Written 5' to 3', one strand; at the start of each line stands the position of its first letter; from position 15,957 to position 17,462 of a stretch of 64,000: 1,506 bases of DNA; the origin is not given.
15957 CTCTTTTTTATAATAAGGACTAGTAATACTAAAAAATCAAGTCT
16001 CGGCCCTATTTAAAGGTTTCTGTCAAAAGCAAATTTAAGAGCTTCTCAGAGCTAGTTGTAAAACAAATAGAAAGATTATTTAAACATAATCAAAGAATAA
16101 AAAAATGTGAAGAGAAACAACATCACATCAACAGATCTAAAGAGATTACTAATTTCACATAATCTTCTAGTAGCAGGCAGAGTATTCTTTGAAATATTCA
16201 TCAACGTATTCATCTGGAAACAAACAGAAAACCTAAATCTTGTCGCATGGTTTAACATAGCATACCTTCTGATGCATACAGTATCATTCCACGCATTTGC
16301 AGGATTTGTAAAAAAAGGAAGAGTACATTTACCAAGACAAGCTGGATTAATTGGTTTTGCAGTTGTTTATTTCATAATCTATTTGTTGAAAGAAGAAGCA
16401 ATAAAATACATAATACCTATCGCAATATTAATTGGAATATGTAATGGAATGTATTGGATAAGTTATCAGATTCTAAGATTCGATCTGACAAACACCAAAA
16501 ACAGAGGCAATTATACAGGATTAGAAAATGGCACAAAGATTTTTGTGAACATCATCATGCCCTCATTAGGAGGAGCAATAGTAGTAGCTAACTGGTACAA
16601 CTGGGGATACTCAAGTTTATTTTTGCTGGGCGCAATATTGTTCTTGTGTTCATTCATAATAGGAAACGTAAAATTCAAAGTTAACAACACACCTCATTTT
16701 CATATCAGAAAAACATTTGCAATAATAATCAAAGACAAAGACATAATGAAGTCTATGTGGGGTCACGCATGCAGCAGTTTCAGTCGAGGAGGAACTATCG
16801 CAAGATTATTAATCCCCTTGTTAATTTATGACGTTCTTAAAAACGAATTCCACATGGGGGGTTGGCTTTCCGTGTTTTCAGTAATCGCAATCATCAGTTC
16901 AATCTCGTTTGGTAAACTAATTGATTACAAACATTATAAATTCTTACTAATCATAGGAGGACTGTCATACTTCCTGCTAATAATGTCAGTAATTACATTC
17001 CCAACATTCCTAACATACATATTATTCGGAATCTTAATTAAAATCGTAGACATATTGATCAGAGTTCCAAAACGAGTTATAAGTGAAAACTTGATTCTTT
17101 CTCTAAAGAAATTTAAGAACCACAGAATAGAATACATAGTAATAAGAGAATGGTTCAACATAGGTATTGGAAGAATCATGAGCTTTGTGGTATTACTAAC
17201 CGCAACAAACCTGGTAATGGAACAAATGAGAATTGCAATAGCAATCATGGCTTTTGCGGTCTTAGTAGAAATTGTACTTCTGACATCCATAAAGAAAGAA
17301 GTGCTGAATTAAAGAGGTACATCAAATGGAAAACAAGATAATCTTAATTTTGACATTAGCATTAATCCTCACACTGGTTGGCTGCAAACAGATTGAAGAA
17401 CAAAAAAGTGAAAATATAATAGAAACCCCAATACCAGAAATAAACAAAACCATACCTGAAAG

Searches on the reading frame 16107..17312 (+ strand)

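Call 91: search_protein_families(library=pfam, proteins=[window:16107-17312:+], max_evalue=0.00001)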
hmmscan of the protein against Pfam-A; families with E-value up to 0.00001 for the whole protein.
window:16107-17312:+ (401 aa): 1 family
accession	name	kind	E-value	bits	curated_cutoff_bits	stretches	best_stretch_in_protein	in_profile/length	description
PF07690.21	MFS_1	-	8.6e-14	51.6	33.4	1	42-309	30-299/347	Major Facilitator Superfamily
